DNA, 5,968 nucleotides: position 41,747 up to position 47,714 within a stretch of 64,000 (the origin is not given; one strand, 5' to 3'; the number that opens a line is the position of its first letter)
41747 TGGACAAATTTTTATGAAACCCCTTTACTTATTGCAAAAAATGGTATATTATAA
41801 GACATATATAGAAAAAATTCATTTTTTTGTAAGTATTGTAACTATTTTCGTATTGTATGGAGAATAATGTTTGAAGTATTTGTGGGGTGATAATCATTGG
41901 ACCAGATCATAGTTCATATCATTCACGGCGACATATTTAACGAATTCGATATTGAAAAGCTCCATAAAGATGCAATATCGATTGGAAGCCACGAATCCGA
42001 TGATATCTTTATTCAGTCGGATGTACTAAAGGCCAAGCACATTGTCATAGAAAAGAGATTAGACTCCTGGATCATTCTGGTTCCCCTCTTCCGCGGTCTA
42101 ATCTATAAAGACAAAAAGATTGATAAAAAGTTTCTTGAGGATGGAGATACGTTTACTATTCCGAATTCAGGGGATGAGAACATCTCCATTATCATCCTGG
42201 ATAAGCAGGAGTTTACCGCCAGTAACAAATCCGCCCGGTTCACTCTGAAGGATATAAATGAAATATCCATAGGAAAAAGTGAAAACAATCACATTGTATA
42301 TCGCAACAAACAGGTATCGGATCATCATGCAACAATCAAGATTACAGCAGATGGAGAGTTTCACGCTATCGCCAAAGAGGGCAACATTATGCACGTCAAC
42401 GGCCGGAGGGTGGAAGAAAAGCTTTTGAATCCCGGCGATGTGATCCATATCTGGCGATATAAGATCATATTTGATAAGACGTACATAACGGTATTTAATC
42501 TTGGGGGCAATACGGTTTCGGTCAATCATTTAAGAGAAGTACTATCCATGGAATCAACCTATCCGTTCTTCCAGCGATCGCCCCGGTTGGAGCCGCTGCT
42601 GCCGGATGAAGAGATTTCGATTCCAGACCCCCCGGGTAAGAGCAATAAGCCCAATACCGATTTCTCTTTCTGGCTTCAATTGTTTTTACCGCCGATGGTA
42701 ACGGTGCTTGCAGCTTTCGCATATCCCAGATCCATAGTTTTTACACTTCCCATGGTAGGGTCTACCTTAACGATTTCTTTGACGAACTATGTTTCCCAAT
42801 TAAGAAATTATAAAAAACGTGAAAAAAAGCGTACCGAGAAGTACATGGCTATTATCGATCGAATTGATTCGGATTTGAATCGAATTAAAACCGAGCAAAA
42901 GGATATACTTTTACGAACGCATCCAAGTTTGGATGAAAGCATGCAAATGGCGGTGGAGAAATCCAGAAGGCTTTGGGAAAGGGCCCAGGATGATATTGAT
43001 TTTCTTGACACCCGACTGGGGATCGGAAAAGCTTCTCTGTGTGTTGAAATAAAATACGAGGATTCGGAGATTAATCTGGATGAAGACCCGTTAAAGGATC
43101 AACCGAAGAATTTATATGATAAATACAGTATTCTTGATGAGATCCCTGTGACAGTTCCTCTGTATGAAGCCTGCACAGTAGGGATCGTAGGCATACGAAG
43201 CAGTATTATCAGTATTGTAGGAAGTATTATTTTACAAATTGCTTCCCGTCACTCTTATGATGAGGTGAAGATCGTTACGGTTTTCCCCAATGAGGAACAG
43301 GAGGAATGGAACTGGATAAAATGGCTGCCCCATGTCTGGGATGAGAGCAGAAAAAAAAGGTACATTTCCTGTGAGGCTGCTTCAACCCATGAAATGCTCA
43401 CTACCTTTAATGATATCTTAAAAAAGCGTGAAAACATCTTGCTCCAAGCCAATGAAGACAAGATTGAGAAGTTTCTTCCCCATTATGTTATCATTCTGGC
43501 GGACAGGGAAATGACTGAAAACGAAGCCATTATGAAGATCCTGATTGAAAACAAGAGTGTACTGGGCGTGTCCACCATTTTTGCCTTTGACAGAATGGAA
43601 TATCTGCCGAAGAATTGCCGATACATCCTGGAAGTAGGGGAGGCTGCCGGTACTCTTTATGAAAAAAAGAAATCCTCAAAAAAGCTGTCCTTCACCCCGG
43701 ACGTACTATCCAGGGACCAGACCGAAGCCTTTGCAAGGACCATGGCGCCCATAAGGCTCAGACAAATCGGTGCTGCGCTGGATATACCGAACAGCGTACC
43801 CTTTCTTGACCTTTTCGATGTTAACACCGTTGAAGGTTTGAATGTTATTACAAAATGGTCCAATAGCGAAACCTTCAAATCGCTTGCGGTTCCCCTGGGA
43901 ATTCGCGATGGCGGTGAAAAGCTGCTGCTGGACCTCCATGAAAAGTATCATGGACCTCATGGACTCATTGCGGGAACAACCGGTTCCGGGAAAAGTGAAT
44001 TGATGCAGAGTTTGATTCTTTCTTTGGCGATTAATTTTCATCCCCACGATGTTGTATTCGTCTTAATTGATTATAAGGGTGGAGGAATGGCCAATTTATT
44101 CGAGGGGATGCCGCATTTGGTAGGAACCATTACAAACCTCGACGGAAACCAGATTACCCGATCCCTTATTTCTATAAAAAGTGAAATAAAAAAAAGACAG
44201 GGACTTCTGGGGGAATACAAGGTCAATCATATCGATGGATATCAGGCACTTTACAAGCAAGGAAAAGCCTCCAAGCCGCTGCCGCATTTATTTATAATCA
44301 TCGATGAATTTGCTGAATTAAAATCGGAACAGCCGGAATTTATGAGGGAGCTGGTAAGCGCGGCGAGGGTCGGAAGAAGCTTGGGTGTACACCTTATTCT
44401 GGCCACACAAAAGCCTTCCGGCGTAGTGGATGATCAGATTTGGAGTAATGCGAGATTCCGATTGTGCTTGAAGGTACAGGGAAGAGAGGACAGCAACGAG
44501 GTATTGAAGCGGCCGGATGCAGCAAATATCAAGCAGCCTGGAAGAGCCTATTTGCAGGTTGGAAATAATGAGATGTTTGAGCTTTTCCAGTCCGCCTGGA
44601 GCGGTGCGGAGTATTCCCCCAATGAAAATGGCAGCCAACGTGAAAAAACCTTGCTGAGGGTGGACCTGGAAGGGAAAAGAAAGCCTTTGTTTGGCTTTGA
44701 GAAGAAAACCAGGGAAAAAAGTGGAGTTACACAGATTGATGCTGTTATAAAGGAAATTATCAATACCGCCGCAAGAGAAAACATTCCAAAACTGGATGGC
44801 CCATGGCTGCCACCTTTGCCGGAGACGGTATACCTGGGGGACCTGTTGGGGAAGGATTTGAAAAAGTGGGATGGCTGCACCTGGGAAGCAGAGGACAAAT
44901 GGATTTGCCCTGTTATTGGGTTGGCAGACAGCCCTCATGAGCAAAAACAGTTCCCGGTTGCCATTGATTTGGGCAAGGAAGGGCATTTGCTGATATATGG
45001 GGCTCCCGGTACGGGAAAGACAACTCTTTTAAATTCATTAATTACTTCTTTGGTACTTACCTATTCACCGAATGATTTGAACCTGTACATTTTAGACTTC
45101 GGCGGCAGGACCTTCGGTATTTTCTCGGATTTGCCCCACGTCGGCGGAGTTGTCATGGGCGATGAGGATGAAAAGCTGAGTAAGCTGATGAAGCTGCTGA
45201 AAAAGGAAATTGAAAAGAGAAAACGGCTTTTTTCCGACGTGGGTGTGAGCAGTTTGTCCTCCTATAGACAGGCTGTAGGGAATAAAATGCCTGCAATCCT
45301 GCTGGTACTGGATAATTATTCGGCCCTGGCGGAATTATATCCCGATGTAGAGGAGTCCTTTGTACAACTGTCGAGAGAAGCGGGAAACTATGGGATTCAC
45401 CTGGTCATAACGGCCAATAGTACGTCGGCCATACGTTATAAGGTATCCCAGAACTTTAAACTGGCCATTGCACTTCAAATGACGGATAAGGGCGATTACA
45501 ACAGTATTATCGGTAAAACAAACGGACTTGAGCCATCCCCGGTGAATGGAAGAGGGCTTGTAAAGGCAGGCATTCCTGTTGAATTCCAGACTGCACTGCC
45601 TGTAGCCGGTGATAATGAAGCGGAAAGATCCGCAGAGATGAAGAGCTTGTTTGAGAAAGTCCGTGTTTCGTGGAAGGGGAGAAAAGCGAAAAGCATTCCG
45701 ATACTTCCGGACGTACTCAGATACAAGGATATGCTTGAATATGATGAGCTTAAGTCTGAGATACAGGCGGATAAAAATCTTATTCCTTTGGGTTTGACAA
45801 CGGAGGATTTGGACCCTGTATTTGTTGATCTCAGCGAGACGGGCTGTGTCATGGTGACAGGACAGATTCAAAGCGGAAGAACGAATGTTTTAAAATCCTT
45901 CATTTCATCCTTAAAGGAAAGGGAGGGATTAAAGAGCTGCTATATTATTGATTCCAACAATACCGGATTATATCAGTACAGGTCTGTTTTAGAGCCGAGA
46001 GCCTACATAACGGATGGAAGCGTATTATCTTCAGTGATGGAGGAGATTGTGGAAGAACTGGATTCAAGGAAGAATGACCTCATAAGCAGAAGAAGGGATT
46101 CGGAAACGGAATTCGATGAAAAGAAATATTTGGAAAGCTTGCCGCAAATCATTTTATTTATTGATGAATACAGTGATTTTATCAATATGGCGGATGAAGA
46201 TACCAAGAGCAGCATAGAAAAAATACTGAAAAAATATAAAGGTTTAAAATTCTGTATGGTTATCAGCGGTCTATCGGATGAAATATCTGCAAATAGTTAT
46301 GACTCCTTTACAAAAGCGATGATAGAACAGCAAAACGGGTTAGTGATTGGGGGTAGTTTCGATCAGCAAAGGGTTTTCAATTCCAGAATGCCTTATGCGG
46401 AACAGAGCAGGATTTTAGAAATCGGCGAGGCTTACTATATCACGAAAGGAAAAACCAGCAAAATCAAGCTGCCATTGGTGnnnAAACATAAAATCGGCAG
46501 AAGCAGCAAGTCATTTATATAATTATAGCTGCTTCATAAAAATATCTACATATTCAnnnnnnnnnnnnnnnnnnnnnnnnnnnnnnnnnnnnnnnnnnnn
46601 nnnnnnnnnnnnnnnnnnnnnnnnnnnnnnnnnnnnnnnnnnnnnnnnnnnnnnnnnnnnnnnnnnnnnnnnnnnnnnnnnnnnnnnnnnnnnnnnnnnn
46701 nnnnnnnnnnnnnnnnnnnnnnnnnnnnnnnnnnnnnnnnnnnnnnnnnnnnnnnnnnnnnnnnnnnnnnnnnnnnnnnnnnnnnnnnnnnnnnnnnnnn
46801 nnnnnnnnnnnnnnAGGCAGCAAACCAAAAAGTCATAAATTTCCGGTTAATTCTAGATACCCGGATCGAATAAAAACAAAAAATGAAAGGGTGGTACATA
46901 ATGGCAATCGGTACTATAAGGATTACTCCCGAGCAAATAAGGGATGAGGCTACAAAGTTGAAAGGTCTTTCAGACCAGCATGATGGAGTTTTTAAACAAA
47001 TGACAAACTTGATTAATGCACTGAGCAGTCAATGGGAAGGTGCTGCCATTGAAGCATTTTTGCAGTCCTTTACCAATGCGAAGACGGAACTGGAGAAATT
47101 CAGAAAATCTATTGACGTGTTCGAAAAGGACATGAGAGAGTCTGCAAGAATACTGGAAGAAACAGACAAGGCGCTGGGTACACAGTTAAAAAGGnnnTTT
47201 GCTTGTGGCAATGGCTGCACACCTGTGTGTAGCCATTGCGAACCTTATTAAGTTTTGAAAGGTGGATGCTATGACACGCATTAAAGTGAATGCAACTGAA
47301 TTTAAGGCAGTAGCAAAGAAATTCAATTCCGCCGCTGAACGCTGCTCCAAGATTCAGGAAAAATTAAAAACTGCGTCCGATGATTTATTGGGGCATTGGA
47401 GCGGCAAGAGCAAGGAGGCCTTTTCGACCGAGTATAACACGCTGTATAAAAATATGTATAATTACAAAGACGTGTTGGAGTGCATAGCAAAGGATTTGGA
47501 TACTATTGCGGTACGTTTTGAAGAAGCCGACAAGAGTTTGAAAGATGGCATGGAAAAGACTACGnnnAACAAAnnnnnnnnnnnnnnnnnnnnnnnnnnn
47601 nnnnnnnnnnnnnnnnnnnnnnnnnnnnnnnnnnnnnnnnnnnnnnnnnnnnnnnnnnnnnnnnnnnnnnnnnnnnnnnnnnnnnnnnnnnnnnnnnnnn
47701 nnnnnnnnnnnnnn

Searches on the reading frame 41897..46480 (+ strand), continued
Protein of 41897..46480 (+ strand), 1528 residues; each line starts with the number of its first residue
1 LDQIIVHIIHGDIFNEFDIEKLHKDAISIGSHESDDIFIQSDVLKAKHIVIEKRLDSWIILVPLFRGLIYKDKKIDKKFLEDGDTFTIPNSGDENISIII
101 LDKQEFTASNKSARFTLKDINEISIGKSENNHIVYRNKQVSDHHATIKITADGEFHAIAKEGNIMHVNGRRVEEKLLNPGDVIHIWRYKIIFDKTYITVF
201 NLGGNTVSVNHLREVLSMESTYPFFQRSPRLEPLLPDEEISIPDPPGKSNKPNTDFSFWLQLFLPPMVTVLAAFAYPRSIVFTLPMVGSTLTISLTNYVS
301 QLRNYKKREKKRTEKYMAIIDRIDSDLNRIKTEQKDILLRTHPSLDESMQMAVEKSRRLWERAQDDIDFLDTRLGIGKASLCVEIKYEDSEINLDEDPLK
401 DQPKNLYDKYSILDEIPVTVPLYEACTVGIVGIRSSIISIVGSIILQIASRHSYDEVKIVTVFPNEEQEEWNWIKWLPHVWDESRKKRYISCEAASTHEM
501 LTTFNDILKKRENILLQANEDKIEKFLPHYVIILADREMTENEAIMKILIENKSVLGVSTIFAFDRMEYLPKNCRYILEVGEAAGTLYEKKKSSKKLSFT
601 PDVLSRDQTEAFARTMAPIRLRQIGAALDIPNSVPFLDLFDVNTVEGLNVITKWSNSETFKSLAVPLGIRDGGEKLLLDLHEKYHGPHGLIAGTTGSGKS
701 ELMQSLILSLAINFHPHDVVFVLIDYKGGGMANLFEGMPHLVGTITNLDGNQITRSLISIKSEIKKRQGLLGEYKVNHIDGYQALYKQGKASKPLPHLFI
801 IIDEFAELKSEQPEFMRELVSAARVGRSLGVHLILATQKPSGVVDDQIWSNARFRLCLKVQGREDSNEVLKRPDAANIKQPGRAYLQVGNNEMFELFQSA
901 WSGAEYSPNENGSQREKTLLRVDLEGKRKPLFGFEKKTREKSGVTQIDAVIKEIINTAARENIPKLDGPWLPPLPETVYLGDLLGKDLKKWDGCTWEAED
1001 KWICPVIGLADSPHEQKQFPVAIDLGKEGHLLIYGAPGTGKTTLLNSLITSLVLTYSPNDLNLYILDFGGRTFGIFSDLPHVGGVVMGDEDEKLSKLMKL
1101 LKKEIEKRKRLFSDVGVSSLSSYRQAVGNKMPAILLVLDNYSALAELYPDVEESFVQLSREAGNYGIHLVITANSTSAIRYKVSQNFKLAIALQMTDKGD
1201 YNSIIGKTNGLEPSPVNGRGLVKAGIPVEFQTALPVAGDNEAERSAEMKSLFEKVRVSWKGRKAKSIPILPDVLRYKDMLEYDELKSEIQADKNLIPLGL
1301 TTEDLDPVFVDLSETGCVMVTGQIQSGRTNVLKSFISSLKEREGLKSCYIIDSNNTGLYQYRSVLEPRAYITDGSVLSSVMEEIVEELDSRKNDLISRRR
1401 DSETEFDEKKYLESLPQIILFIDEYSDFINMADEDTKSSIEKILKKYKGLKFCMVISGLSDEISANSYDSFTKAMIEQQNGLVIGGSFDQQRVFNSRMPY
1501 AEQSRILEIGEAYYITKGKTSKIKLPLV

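Call 68: find_encoding_contigs(protein=P0071, flank=10000, max_places=1)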
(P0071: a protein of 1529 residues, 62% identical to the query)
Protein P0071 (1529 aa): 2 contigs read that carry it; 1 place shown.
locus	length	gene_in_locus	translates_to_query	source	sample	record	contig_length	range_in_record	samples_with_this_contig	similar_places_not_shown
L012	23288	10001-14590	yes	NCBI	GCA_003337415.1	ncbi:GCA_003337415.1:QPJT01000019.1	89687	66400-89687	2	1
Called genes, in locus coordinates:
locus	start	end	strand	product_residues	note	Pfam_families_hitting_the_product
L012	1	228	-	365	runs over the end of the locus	PF03845:Spore_permease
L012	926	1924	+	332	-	-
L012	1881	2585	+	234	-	-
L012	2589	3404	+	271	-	-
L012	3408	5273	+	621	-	-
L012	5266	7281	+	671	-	-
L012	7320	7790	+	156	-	-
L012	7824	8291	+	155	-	-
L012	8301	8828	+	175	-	-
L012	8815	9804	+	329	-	-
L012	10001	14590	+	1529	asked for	PF16697:Yop-YscD_cpl (faint), PF00498:FHA, PF01580:FtsK_SpoIIIE, PF05872:HerA_C (faint), PF13191:AAA_16 (faint), PF00004:AAA (faint), PF13401:AAA_22 (weak), PF01580:FtsK_SpoIIIE, +6 more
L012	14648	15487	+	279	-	-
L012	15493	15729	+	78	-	-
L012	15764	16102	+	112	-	PF06013:WXG100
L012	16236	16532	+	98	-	PF06013:WXG100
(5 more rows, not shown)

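Call 69: find_encoding_contigs(protein=P0070, flank=10000, max_places=1)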
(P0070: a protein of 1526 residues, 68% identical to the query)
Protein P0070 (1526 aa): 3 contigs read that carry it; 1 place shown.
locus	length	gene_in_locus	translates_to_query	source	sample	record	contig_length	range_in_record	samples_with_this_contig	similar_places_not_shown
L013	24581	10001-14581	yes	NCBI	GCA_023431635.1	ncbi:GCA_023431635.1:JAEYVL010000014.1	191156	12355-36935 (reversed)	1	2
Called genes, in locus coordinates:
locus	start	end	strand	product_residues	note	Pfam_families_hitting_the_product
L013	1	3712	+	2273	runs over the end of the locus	PF12810:ALK_LTK_GRD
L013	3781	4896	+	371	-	-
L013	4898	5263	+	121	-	-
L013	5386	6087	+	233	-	-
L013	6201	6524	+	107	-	PF13780:DUF4176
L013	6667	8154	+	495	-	PF14751:DUF4474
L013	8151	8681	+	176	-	PF17117:DUF5104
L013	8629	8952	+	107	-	-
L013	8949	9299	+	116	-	PF17117:DUF5104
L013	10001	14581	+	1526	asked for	PF16697:Yop-YscD_cpl (faint), PF00498:FHA, PF01935:DUF87 (faint), PF13245:AAA_19 (faint), PF00437:T2SSE (faint), PF01580:FtsK_SpoIIIE, PF01443:Viral_helicase1 (faint), PF01580:FtsK_SpoIIIE, +6 more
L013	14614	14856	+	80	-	-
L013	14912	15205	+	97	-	PF06013:WXG100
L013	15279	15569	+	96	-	PF06013:WXG100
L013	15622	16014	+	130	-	-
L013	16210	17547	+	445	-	PF13424:TPR_12 (faint), PF23914:TPR_CcmH_CycH (faint), PF25062:ARM_TT21_N (faint), PF00515:TPR_1 (faint), PF07719:TPR_2 (faint), PF13174:TPR_6 (faint), PF14559:TPR_19 (weak), PF12895:ANAPC3, +10 more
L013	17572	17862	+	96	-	PF06013:WXG100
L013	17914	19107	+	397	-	-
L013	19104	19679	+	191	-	-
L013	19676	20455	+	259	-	-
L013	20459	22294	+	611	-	-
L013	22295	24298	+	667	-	-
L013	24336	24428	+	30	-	-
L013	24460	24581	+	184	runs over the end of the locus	-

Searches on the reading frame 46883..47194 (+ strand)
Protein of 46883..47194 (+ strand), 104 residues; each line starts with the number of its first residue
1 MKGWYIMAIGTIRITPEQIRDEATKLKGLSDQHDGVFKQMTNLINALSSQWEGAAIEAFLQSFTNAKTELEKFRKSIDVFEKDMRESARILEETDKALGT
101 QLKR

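Call 8: search_protein_families(library=pfam, proteins=[window:46883-47194:+], max_evalue=1)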
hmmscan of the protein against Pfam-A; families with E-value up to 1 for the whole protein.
window:46883-47194:+ (104 aa): 11 families
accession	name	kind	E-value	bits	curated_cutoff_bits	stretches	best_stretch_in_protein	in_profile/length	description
PF06013.18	WXG100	-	2.6e-14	53.7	27.3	1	12-95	2-85/86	Proteins of 100 residues with WXG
PF21725.3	T7SS_signal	-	0.002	18.5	27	1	15-66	72-120/241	Putative T7SS secretion signal domain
PF10824.14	T7SS_ESX_EspC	-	0.0084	17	23.5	1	10-103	3-99/100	Excreted virulence factor EspC, type VII ESX diderm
PF04751.20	DarP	-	0.0091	16.3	26.3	1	14-87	69-139/153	Dual-action ribosomal maturation protein DarP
PF25547.1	WXG100_2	-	0.022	15.2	27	1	17-94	29-108/150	WXG100 like domain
PF00823.25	PPE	-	0.035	14.6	26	1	18-65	22-70/165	PPE family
PF24611.2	Spectrin_Anc-1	-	0.037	14.7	33.2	1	56-97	13-54/115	Nuclear anchorage protein 1, spectrin-like repeat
PF08657.15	DASH_Spc34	-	0.051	13.6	26.7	1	31-95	187-251/280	DASH complex subunit Spc34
PF25100.1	DUF7809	-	0.12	13.1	27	0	22-66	78-122/160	Domain of unknown function (DUF7809)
PF24219.2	DUF7438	-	0.15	12.8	25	1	45-73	24-53/57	Family of unknown function (DUF7438)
PF24432.1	DUF7555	-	0.19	12.2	28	1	3-41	48-90/133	Family of unknown function (DUF7555)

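Call 9: search_protein_families(library=ncbifam, proteins=[window:46883-47194:+], max_evalue=0.1)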
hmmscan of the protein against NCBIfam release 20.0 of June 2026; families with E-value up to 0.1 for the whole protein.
window:46883-47194:+ (104 aa): 3 families
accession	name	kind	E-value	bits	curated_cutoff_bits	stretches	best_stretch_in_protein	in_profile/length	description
TIGR03930.1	WXG100_ESAT6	subfamily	1.5e-15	57.1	44.85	1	12-97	2-87/90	WXG100 family type VII secretion target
NF035934.1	ESAT6_2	subfamily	4.1e-06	26.9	100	1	11-93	2-84/96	pore-forming ESAT-6 family protein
NF041751.2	sbcc_Staph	equivalog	0.0036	15.3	920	1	16-89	616-689/1007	exonuclease subunit SbcC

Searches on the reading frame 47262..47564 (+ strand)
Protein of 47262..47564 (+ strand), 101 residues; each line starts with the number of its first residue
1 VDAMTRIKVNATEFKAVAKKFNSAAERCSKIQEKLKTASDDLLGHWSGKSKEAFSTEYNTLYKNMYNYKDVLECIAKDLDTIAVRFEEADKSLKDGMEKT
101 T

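Call 8: search_protein_families(library=pfam, proteins=[window:47262-47564:+], max_evalue=1)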
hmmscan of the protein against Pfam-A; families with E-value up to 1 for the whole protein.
window:47262-47564:+ (101 aa): 11 families
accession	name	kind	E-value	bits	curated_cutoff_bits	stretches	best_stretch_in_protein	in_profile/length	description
PF06013.18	WXG100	-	4.4e-16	59.4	27.3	1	7-91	2-86/86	Proteins of 100 residues with WXG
PF10824.14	T7SS_ESX_EspC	-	0.00029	21.7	23.5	1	4-94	2-95/100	Excreted virulence factor EspC, type VII ESX diderm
PF22905.2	Hydro_N_hd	-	0.0004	20.8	27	1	13-92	33-115/195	Hydrolase N-terminal helical domain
PF02646.22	RmuC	-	0.0054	16.3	26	0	11-41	232-262/291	RmuC family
PF25547.1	WXG100_2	-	0.018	15.5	27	1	14-83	31-102/150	WXG100 like domain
PF03961.19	FapA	-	0.027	14.5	31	1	3-87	141-227/272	Flagellar Assembly Protein A beta solenoid domain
PF08010.17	Phage_30_3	-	0.042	14.1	36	1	38-68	61-91/138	Bacteriophage protein GP30.3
PF12018.13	FAP206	-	0.067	12.9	33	1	13-99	5-92/272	Domain of unknown function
PF00823.25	PPE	-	0.1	13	26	1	15-90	24-100/165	PPE family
PF18160.6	SLATT_5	-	0.11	12.2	29.5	1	9-71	83-143/192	SMODS and SLOG-associating 2TM effector domain family 5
PF07028.16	DUF1319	-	0.12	13.1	28.1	1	7-43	31-67/109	Protein of unknown function (DUF1319)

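Call 9: search_protein_families(library=ncbifam, proteins=[window:47262-47564:+], max_evalue=0.1)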
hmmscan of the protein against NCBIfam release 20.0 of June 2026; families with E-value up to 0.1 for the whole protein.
window:47262-47564:+ (101 aa): 8 families
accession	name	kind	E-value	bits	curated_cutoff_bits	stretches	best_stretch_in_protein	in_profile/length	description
TIGR03930.1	WXG100_ESAT6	subfamily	8.5e-18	64.3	44.85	1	6-92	1-87/90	WXG100 family type VII secretion target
NF035934.1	ESAT6_2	subfamily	1.1e-06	28.8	100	1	6-95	2-91/96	pore-forming ESAT-6 family protein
NF053767.1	CIS13_fam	equivalog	0.0039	16.5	370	1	7-98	281-369/392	CIS13 family contractile injection system protein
TIGR04197.1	T7SS_SACOL2603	subfamily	0.005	17.3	26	1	7-95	1-83/85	TIGR04197 family type VII secretion effector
TIGR00556.1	pantethn_trn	domain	0.0066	16.5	45.35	1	4-90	12-96/128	phosphopantetheine--protein transferase domain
NF041505.1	HrpD6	equivalog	0.012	15.7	100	1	19-76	20-77/80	HrpD6 family protein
NF033631.1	SLATT_5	subfamily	0.012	15.1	60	1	9-71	74-136/180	SLATT domain-containing protein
NF038280.1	IS607_TnpB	exception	0.033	13.1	350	1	4-70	35-100/431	IS607 family element RNA-guided endonuclease TnpB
